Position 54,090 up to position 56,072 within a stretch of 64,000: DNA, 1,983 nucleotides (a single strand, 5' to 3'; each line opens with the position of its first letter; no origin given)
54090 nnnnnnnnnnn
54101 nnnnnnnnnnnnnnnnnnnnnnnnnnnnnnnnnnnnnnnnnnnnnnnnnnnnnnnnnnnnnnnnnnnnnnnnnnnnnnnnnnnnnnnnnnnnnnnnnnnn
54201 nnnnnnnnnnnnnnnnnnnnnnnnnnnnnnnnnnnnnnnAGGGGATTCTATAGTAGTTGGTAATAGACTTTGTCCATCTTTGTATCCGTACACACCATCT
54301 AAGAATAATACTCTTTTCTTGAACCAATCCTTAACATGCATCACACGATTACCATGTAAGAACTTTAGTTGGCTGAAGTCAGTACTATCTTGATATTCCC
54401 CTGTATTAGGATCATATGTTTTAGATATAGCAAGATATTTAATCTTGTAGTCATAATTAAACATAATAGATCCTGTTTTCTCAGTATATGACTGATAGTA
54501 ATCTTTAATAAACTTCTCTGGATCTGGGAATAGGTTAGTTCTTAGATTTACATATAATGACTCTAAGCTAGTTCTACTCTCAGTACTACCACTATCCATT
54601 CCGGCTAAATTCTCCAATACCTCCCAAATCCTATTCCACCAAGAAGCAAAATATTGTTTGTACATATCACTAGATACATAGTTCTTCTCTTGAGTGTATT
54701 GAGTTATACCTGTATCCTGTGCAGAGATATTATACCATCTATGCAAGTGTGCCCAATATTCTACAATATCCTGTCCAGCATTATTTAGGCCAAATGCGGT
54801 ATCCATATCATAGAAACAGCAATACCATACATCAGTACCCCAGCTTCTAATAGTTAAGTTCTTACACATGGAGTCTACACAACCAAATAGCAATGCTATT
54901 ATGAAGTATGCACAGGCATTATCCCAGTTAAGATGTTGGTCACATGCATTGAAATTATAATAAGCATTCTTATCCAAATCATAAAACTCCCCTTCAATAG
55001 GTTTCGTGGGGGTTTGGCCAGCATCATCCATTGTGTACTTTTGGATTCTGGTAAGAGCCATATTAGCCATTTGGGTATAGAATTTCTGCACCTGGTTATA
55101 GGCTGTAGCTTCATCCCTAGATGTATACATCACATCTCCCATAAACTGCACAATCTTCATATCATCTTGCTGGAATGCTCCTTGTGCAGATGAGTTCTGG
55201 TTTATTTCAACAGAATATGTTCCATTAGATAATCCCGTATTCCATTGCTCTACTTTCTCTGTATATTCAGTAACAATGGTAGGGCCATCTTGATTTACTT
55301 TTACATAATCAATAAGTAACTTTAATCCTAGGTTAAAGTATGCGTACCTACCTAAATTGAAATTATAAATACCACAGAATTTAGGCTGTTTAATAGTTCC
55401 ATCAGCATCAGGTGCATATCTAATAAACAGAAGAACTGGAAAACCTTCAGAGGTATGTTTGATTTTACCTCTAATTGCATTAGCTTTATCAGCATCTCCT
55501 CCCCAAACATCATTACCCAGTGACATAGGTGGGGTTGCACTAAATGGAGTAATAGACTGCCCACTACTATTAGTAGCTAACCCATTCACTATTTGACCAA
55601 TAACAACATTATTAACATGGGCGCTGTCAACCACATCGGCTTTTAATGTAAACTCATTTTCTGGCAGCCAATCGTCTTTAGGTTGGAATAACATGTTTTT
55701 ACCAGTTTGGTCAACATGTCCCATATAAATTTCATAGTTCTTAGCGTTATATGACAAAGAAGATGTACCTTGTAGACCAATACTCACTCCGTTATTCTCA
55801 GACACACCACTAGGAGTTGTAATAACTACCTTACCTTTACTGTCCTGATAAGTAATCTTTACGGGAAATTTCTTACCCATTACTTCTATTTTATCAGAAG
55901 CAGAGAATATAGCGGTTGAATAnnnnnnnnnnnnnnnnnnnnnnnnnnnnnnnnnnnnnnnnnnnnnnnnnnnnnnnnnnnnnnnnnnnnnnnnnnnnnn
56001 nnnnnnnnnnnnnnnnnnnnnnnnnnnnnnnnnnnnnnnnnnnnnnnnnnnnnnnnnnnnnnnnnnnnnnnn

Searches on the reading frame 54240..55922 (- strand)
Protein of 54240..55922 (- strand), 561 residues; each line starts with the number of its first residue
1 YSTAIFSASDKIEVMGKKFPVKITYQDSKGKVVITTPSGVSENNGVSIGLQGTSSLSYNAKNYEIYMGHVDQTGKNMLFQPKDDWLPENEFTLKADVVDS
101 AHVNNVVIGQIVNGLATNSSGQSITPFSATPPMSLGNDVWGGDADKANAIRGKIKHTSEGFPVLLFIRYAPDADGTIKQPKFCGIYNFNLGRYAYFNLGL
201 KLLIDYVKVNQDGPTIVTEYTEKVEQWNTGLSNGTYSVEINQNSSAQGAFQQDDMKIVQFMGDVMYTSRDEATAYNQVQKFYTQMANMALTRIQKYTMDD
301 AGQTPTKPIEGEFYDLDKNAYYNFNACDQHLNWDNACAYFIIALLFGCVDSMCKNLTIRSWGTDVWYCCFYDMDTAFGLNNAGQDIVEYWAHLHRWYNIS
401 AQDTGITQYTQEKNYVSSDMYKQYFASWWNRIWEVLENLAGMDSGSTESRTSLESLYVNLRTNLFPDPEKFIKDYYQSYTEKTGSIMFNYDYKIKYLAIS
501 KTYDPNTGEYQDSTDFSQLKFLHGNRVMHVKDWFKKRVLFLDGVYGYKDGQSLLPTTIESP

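Call 90: search_solved_structures(query=A3, max_evalue=1, show_alignments=1)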
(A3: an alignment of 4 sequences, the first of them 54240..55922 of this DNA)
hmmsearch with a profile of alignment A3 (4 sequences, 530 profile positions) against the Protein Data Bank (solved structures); distinct sequences matched with E-value up to 1: 3.
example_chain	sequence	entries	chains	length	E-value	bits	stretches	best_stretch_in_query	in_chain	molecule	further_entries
7eie_A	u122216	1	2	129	0.21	13.6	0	471-511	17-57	YEATS domain-containing protein 2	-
5iql_A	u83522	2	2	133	0.24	13.4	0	471-511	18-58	YEATS domain-containing protein 2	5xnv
6lsd_A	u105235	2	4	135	0.25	13.4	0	471-511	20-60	YEATS domain-containing protein 2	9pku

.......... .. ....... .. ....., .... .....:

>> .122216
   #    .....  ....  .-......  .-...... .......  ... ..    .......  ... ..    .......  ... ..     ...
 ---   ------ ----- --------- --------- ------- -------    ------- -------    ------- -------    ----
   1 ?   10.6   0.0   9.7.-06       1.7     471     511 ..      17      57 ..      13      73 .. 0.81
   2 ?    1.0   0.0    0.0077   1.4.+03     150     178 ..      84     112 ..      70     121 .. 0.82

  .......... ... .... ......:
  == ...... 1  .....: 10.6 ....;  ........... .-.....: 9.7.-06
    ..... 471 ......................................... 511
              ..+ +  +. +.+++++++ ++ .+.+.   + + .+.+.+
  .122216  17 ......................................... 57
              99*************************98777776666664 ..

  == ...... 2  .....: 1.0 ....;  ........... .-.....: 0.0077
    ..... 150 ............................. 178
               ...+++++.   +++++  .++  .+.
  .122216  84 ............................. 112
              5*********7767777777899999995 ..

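Call 107: search_protein_families(library=pfam, alignment_id=A3, max_evalue=10)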
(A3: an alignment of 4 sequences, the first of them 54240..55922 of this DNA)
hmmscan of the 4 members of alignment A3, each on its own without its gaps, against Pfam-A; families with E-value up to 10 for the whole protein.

A. member 1, window:54240-55922:- (561 aa): 0 families

B. families by the number of members that match (of 4 scanned): 4 families
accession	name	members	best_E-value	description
PF08757.17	CotH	1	4.8e-18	CotH kinase protein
PF17679.6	Dip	1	0.022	gp37/Dip protein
PF21648.2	M1E1E6-like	1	0.029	Integron cassette protein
PF24341.1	OB_DEPS-1_6th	1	0.2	P-granule-associated protein DEPS-1, sixth OB-fold domain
